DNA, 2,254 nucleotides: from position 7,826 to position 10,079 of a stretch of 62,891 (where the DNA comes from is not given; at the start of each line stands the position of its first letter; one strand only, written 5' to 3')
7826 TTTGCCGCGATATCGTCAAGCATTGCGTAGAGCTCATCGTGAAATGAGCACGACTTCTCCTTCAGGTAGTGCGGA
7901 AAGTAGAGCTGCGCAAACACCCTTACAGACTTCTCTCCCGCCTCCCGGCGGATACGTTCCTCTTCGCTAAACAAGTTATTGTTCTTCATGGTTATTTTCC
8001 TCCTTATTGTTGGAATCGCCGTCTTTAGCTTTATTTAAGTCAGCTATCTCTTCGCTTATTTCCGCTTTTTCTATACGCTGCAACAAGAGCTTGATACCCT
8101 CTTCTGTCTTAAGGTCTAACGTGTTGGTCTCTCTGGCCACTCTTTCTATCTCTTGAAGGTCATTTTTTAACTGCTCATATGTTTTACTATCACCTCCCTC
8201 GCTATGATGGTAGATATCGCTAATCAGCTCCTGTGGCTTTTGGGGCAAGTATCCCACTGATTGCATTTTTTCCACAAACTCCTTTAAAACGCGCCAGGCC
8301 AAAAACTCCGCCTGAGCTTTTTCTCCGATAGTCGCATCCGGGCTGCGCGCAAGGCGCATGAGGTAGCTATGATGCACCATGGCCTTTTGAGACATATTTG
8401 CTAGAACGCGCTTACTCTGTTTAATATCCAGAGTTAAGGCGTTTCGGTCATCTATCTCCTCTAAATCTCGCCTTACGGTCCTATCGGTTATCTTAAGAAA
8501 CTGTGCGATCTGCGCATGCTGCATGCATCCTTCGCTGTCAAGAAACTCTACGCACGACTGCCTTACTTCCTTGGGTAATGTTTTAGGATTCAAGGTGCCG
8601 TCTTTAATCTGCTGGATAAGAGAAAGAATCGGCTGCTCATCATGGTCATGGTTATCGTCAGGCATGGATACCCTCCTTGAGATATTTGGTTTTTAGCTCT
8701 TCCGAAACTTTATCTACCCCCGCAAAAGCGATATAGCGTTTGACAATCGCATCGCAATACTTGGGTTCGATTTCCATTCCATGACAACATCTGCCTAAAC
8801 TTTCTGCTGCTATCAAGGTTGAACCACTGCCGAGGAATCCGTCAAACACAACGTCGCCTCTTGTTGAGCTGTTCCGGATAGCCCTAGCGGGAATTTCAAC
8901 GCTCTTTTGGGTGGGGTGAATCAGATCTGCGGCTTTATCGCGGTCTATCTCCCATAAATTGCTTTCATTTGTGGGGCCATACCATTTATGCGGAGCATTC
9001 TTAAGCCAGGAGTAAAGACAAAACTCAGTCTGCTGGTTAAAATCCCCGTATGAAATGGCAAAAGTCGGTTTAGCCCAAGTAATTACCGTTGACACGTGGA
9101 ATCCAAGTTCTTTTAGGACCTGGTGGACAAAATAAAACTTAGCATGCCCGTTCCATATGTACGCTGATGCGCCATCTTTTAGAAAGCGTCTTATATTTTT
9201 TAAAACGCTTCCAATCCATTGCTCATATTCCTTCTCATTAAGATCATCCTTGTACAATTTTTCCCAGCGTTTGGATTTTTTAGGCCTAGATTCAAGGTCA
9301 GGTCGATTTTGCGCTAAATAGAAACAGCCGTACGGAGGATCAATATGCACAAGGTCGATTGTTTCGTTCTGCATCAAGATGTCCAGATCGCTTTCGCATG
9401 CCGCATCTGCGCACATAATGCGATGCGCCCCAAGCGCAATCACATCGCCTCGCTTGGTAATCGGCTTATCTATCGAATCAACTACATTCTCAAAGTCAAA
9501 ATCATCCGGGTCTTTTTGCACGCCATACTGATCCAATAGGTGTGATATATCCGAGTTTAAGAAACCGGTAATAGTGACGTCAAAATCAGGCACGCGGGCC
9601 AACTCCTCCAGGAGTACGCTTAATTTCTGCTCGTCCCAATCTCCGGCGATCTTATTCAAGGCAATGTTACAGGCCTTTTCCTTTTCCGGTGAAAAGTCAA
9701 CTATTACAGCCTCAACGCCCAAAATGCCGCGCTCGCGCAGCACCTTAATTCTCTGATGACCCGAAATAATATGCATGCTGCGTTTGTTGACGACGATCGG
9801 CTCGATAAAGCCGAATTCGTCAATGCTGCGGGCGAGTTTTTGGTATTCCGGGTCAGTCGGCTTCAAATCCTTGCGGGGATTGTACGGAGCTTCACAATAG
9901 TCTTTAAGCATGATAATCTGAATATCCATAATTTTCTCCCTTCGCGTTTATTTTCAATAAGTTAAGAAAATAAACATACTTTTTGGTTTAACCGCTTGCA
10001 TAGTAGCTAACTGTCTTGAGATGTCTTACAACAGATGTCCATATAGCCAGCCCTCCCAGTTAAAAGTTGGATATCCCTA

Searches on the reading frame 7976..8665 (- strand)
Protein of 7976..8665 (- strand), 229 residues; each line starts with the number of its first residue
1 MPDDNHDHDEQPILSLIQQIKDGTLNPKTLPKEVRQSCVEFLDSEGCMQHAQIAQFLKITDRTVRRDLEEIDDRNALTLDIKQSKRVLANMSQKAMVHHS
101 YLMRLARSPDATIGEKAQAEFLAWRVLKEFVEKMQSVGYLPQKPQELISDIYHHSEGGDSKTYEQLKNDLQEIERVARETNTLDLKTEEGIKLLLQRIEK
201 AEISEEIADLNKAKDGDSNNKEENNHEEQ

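Call 12: search_protein_families(library=pfam, proteins=[window:7976-8665:-], max_evalue=0.01)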
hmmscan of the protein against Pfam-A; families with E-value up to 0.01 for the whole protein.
window:7976-8665:- (229 aa): 2 families
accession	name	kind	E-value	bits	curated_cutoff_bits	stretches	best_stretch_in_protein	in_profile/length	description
PF08220.18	HTH_DeoR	-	7.2e-06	26.1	21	1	38-77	5-44/57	DeoR-like helix-turn-helix domain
PF08279.18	HTH_11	-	0.0012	19.1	25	1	40-74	7-42/55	HTH domain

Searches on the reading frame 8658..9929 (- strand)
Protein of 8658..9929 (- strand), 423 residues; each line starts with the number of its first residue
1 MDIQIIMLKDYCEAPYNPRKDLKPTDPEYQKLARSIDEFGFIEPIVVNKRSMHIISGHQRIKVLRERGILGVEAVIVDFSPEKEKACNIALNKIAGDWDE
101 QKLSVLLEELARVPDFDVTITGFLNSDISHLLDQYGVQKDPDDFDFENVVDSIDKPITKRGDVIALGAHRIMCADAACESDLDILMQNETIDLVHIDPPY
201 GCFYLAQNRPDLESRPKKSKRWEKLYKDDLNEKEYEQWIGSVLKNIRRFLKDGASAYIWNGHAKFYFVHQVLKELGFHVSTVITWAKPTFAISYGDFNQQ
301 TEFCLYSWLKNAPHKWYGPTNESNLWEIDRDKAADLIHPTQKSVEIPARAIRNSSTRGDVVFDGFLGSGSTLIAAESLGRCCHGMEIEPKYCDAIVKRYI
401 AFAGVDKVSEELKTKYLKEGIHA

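Call 12: search_protein_families(library=pfam, proteins=[window:8658-9929:-], max_evalue=0.01)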
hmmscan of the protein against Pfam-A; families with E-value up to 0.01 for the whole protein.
window:8658-9929:- (423 aa): 2 families
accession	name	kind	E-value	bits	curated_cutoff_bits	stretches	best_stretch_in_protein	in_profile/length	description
PF01555.25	N6_N4_Mtase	-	3.2e-33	116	26.7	1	191-396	1-220/221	DNA methylase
PF02195.25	ParB_N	-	6.2e-07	29.8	26.3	1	3-85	3-86/95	ParB N-terminal domain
